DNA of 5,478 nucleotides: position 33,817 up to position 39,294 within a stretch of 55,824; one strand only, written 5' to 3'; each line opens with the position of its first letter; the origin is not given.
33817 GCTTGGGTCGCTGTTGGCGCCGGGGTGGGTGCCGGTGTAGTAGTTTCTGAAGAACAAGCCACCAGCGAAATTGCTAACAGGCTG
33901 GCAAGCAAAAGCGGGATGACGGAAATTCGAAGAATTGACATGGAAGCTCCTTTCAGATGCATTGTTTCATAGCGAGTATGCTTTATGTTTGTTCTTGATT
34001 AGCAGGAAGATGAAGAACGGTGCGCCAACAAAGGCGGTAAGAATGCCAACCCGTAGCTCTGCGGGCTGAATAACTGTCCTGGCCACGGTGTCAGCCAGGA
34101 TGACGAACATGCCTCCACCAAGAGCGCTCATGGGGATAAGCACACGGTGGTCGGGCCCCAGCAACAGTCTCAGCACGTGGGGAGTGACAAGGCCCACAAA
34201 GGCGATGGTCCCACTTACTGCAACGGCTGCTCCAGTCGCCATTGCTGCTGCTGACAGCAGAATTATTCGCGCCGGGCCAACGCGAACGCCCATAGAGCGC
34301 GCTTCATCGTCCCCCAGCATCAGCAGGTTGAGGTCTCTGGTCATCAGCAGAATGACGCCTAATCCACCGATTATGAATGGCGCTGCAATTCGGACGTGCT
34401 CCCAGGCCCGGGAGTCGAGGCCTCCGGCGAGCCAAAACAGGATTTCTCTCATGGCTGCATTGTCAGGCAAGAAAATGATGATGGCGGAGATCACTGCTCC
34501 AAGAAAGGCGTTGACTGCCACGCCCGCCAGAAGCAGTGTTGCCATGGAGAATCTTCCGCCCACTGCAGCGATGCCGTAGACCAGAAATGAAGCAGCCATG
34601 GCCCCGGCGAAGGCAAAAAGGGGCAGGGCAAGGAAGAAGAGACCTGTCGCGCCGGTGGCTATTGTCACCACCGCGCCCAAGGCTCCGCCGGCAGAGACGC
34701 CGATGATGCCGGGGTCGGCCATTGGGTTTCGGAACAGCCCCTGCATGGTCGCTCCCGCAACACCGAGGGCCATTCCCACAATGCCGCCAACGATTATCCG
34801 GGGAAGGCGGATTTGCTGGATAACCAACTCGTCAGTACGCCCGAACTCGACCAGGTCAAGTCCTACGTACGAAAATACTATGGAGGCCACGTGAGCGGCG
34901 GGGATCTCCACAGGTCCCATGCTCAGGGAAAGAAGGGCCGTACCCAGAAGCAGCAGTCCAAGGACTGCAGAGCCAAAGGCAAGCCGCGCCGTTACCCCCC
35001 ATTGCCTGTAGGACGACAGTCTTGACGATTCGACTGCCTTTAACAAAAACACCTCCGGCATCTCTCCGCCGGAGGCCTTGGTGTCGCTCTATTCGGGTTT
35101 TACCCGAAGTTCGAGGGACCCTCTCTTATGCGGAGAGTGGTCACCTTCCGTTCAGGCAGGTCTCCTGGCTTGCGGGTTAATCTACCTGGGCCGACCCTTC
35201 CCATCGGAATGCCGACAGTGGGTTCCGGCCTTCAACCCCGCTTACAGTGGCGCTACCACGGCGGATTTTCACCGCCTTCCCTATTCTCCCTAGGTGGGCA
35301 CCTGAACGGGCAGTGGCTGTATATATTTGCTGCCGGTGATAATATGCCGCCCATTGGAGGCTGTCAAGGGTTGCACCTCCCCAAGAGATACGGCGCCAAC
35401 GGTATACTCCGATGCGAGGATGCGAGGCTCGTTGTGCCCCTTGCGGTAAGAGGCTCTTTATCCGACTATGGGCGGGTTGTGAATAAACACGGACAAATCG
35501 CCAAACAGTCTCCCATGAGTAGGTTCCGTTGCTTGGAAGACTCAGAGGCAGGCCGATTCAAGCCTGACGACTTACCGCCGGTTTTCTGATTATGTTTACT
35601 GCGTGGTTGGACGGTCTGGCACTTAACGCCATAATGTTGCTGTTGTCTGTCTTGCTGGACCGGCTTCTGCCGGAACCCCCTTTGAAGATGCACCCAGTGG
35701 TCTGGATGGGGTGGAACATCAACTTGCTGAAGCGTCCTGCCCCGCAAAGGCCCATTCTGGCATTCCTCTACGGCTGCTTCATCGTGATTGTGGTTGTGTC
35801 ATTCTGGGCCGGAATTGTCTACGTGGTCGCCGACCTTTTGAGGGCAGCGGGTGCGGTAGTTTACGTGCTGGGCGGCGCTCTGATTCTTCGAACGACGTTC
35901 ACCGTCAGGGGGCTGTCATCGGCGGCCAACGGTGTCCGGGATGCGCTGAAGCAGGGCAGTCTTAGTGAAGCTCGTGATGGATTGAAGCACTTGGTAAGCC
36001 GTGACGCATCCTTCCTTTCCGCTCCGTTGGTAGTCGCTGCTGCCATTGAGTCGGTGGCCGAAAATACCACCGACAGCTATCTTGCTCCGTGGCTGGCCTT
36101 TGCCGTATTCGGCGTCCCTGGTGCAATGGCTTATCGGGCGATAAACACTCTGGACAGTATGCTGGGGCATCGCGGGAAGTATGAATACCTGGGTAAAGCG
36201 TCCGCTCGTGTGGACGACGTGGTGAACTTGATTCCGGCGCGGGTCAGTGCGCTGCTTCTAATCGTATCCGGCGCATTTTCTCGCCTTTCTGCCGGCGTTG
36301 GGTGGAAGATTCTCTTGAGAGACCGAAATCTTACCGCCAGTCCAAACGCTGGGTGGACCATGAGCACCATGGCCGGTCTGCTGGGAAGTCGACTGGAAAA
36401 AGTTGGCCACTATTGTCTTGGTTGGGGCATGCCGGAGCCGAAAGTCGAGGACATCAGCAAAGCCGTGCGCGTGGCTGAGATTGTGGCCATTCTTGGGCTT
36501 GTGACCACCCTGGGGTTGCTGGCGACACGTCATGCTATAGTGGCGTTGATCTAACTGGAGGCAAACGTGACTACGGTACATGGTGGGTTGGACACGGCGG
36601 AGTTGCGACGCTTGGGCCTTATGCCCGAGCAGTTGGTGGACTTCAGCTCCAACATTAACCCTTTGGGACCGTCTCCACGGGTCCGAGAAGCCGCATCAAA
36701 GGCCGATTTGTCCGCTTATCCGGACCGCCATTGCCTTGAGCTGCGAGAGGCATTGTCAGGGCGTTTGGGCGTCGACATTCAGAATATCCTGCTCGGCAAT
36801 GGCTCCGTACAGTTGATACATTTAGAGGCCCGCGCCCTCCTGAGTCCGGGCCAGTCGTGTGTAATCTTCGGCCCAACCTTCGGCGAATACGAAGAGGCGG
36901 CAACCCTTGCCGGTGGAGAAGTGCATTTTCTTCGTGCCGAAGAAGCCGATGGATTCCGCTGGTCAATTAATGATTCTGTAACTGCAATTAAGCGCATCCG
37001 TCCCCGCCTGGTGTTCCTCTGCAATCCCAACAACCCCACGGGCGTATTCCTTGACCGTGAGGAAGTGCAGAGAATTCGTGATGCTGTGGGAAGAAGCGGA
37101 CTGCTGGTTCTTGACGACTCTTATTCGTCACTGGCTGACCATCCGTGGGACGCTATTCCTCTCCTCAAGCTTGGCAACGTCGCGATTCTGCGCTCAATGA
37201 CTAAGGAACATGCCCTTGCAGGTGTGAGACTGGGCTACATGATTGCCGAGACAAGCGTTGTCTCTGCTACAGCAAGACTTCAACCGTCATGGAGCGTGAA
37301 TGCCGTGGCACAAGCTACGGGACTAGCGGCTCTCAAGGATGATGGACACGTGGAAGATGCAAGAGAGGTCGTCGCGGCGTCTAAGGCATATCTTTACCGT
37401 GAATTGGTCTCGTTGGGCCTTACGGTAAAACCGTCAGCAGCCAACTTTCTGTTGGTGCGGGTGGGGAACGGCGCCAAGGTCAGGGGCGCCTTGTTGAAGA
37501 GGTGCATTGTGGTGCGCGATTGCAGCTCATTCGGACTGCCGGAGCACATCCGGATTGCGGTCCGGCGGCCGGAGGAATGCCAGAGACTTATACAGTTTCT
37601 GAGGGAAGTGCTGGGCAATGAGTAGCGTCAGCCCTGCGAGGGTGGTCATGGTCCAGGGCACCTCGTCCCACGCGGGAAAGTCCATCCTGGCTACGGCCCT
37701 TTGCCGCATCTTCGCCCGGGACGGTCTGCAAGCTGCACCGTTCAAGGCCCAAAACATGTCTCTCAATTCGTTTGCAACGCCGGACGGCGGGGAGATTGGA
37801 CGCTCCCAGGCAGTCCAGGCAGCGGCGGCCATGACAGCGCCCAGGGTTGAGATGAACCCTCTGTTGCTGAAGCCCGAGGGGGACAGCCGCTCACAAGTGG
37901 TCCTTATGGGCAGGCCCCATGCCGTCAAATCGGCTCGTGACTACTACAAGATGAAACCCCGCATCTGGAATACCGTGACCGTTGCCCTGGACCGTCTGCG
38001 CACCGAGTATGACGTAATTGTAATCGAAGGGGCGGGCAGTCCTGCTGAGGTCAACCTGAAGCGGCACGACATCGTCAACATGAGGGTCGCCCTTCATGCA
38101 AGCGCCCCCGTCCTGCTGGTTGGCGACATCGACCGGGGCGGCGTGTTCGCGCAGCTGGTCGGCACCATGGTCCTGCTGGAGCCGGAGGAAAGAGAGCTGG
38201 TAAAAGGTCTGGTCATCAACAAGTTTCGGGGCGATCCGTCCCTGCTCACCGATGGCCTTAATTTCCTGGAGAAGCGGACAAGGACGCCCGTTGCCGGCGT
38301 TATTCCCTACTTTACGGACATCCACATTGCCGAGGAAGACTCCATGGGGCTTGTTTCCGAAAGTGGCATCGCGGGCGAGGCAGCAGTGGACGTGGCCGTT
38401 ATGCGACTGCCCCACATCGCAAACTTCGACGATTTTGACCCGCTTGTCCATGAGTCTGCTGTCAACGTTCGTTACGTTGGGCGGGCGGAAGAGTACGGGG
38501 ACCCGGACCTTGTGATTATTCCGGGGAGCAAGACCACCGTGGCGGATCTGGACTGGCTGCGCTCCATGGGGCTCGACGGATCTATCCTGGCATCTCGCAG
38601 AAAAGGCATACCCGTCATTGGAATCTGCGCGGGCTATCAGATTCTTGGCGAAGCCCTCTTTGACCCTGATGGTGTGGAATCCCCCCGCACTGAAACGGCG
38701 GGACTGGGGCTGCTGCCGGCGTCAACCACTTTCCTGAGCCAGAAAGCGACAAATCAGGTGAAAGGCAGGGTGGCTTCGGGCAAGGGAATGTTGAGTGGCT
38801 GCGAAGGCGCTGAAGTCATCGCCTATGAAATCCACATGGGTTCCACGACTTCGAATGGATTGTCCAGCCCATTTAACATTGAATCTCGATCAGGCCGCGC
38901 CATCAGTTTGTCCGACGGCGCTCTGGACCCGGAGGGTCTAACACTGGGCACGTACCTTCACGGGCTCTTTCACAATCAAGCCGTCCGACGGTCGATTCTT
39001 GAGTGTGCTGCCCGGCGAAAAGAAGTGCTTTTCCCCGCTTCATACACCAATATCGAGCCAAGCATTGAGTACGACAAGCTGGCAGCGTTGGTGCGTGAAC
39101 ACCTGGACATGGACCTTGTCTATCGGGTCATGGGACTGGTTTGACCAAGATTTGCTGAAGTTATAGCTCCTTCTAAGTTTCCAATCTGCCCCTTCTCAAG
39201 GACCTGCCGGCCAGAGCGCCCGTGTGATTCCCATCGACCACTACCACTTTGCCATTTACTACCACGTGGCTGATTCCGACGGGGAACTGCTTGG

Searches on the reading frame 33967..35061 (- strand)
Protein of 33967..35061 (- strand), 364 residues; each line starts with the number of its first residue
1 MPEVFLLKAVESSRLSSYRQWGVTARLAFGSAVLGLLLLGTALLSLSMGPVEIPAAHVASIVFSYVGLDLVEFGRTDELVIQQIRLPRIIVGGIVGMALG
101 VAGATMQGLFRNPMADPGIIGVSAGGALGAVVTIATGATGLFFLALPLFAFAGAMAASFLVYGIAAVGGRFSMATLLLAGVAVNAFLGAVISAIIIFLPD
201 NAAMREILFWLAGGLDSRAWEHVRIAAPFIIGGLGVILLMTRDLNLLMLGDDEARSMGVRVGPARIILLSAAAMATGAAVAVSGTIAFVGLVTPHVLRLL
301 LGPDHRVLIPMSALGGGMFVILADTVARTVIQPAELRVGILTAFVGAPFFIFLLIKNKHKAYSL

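Call 10: search_protein_families(library=pfam, proteins=[window:33967-35061:-], max_evalue=0.001)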
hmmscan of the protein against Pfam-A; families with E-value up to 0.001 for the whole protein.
window:33967-35061:- (364 aa): 1 family
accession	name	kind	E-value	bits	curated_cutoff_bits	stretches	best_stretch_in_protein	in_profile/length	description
PF01032.23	FecCD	-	4.1e-94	315.5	26.5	1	37-356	1-311/311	FecCD transport family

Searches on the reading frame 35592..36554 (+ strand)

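Call 10: search_protein_families(library=pfam, proteins=[window:35592-36554:+], max_evalue=0.001)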
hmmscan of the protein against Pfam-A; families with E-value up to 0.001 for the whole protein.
window:35592-36554:+ (320 aa): 1 family
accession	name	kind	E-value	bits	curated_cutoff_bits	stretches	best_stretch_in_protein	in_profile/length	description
PF03186.18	CobD_Cbib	-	5.8e-80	269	34.4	1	16-297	1-275/282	CobD/Cbib protein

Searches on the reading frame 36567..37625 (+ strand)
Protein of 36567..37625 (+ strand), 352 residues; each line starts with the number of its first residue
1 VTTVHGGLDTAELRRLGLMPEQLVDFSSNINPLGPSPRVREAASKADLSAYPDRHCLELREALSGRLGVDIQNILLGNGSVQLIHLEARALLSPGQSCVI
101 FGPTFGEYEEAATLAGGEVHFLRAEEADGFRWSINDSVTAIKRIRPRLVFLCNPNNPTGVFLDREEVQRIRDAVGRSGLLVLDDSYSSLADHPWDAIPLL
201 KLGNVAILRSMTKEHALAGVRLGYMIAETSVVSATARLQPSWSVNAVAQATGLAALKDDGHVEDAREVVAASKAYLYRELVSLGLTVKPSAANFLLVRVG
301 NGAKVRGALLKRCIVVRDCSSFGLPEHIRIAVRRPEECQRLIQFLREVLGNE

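Call 11: search_protein_families(library=pfam, proteins=[window:36567-37625:+], max_evalue=0.001)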
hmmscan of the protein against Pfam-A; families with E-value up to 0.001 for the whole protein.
window:36567-37625:+ (352 aa): 1 family
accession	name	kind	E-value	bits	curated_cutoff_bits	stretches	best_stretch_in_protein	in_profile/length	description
PF00155.27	Aminotran_1_2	-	6.4e-54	183.9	19.7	1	22-344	2-360/361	Aminotransferase class I and II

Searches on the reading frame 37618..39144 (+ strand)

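Call 11: search_protein_families(library=pfam, proteins=[window:37618-39144:+], max_evalue=0.001)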
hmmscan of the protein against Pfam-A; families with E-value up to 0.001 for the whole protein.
window:37618-39144:+ (508 aa): 3 families
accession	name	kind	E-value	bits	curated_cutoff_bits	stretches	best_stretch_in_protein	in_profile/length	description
PF07685.20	GATase_3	-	7.8e-53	179.4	27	1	258-455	1-195/196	CobB/CobQ-like glutamine amidotransferase domain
PF01656.29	CbiA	-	2.2e-20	73.3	25.4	1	10-243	1-123/125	CobQ/CobB/MinD/ParA nucleotide binding domain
PF13500.12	AAA_26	-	6.9e-15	55.9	27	1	8-235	1-194/198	AAA domain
